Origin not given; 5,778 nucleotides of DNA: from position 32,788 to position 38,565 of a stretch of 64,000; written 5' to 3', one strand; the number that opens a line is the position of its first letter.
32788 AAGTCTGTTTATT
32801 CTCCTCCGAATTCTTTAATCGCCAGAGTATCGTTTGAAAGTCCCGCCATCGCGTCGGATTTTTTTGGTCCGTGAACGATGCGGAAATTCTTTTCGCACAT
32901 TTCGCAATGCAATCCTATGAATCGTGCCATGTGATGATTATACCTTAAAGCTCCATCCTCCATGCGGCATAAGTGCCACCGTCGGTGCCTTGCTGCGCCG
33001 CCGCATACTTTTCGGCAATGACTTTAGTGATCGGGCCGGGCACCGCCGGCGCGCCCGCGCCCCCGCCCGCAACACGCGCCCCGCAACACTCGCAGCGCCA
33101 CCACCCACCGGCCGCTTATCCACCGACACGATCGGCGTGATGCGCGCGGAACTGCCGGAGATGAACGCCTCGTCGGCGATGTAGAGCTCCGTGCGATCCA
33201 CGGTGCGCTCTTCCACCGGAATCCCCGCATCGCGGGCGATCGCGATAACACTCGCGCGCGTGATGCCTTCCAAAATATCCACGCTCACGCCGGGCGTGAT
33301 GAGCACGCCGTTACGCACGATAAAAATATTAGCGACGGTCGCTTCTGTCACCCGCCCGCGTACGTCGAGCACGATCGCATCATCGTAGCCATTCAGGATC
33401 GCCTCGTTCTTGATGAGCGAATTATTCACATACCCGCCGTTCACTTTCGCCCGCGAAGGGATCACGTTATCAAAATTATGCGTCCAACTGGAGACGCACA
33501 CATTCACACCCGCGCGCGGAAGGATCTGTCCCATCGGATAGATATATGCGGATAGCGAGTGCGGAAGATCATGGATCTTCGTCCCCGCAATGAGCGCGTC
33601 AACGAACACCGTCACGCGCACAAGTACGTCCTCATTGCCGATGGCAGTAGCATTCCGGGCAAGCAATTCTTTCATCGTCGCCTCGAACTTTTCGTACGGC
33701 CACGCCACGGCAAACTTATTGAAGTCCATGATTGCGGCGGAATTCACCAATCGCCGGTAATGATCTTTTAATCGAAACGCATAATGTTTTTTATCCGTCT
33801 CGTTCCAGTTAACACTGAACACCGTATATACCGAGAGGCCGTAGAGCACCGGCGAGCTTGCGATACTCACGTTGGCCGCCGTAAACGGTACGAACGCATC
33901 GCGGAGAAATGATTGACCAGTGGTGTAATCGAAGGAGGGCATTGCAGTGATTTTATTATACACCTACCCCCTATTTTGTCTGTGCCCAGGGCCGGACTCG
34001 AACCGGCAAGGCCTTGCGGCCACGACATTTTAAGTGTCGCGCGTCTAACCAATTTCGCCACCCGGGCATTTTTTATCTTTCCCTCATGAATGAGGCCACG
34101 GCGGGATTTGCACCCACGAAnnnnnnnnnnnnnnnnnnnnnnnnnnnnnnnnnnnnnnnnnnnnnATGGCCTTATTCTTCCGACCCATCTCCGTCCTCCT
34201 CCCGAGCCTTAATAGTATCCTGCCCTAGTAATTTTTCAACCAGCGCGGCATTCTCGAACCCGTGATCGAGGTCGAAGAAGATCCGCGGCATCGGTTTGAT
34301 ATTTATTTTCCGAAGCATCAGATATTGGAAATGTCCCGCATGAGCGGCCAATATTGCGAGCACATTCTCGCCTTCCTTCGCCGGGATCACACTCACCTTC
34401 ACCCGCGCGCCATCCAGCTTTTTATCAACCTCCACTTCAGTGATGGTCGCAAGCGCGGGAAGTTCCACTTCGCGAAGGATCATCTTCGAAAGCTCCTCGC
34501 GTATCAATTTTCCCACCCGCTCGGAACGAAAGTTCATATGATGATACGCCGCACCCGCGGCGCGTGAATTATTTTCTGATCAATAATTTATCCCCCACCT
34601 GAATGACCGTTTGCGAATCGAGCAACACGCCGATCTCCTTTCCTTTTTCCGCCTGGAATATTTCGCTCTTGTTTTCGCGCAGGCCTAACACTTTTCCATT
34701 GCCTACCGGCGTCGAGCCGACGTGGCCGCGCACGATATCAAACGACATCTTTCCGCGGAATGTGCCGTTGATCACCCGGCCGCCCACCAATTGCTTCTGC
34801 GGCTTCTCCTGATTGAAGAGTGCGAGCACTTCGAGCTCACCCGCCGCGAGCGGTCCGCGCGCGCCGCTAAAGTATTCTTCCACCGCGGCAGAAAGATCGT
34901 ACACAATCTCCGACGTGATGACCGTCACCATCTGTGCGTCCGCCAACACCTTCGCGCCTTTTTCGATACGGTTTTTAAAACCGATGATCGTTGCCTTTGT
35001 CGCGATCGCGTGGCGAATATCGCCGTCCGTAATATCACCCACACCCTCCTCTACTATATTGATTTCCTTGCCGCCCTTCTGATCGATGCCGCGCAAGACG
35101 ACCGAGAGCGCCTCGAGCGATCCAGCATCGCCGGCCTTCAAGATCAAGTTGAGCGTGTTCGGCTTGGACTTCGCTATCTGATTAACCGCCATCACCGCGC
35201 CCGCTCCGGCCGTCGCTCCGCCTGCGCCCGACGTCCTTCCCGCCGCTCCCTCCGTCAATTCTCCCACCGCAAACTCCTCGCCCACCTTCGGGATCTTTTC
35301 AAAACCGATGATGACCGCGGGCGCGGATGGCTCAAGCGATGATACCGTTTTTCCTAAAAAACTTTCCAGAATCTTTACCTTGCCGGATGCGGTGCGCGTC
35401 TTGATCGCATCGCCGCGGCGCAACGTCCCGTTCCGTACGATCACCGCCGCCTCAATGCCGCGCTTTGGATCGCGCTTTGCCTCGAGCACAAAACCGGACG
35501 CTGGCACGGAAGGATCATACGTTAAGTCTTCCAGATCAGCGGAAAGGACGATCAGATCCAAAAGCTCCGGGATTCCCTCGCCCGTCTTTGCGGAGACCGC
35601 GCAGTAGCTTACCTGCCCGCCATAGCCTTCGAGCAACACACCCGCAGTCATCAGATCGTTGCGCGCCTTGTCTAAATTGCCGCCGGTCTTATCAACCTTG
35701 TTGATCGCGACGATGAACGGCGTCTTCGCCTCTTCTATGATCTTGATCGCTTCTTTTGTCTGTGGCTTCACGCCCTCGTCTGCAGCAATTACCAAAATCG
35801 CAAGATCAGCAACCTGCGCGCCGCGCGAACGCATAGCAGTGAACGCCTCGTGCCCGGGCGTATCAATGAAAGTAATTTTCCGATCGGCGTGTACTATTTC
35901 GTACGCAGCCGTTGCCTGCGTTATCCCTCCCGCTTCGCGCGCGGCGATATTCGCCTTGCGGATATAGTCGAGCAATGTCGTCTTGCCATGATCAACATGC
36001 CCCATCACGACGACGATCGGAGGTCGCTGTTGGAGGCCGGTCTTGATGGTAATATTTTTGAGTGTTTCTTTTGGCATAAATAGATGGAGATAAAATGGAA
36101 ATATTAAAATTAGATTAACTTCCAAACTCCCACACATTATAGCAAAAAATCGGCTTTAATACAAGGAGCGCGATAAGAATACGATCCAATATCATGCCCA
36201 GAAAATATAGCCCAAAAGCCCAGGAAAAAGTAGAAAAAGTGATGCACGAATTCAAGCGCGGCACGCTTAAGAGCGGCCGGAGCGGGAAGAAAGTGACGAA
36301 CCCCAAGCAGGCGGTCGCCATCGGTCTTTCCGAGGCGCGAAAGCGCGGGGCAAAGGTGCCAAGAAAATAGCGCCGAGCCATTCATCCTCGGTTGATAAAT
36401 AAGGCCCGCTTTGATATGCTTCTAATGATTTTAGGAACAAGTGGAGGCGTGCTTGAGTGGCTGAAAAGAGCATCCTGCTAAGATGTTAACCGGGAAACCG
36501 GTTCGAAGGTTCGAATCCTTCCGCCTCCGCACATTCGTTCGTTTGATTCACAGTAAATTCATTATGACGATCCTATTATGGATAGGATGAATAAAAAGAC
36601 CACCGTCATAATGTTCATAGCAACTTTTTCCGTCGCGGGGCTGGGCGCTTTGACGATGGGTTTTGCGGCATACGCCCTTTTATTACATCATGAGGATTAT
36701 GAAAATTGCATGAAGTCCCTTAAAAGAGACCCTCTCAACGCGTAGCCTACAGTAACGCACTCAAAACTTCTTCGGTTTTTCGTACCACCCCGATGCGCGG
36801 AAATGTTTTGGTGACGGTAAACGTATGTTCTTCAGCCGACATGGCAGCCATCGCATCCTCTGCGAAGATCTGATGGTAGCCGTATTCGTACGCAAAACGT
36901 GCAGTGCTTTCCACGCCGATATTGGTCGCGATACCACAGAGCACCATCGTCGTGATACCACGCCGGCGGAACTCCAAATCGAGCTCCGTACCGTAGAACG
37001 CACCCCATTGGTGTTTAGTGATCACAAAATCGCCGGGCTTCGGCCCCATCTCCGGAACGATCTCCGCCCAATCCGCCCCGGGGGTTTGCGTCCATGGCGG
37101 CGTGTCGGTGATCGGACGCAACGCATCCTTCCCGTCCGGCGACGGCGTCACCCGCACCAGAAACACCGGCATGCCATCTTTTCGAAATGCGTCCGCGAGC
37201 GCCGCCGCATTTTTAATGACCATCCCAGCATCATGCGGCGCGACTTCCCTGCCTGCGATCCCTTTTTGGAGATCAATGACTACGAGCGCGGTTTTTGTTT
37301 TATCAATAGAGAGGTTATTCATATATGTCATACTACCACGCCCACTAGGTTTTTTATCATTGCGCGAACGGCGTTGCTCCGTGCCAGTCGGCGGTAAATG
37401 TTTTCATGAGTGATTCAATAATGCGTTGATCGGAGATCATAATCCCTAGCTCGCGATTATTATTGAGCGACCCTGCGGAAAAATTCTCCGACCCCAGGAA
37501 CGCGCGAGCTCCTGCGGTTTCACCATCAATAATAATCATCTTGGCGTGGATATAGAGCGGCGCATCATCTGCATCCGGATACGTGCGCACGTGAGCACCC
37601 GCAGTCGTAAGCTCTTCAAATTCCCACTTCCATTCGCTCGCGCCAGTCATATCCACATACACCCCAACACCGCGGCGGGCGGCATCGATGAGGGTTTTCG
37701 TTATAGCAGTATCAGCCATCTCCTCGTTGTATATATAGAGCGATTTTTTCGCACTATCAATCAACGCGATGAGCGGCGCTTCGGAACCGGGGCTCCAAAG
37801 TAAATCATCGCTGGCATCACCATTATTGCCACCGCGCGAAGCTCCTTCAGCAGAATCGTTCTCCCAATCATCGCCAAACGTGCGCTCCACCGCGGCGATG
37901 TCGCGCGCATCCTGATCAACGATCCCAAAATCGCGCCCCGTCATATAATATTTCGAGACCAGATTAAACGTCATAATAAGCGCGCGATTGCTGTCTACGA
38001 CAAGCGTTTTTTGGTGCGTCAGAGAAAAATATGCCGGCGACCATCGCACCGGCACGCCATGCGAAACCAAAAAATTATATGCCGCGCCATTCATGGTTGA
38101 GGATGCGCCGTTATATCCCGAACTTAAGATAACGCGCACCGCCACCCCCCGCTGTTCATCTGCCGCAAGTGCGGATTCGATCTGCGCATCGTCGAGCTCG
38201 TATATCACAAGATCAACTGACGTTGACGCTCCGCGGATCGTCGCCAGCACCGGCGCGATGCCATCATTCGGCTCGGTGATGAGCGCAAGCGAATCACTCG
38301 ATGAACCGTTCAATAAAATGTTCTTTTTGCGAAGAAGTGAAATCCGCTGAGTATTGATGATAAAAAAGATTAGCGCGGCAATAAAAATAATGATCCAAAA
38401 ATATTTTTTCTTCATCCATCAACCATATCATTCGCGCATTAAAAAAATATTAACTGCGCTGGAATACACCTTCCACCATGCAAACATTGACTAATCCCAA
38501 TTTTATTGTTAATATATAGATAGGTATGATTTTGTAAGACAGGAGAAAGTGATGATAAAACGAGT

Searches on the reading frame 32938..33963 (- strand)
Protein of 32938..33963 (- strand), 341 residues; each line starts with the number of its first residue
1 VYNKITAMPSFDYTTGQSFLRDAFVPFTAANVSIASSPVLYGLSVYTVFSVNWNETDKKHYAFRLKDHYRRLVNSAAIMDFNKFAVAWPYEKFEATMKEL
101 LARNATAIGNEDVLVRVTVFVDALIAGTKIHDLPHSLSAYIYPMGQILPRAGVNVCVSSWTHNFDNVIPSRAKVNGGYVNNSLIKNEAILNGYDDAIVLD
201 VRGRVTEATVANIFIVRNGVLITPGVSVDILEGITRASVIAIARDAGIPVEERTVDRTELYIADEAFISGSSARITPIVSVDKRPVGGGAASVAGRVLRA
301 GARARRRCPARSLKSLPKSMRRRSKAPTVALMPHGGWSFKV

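Call 7: search_protein_families(library=pfam, max_evalue=0.001, proteins=[window:32938-33963:-])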
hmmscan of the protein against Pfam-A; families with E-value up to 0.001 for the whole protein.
window:32938-33963:- (341 aa): 1 family
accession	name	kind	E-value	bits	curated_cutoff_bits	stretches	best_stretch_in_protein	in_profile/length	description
PF01063.24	Aminotran_4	-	1.4e-40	140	28.5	1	45-281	2-223/223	Amino-transferase class IV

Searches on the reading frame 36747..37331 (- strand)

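Call 8: search_protein_families(library=pfam, max_evalue=0.001, proteins=[window:36747-37331:-])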
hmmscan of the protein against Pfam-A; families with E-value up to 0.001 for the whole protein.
window:36747-37331:- (194 aa): 1 family
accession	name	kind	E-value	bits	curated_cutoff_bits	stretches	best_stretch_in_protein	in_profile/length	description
PF00857.26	Isochorismatase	-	1.4e-45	155.9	27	1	14-188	1-175/175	Isochorismatase domain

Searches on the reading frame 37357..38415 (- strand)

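Call 8: search_protein_families(library=pfam, max_evalue=0.001, proteins=[window:37357-38415:-])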
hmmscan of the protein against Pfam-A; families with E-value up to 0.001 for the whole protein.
window:37357-38415:- (352 aa): 2 families
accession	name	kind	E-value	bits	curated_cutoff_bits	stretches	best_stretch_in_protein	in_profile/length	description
PF13091.12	PLDc_2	-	3.8e-38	130.8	27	2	215-344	1-132/132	PLD-like domain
PF00614.28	PLDc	-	1.4e-08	34.8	21.9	0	134-154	6-26/28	Phospholipase D Active site motif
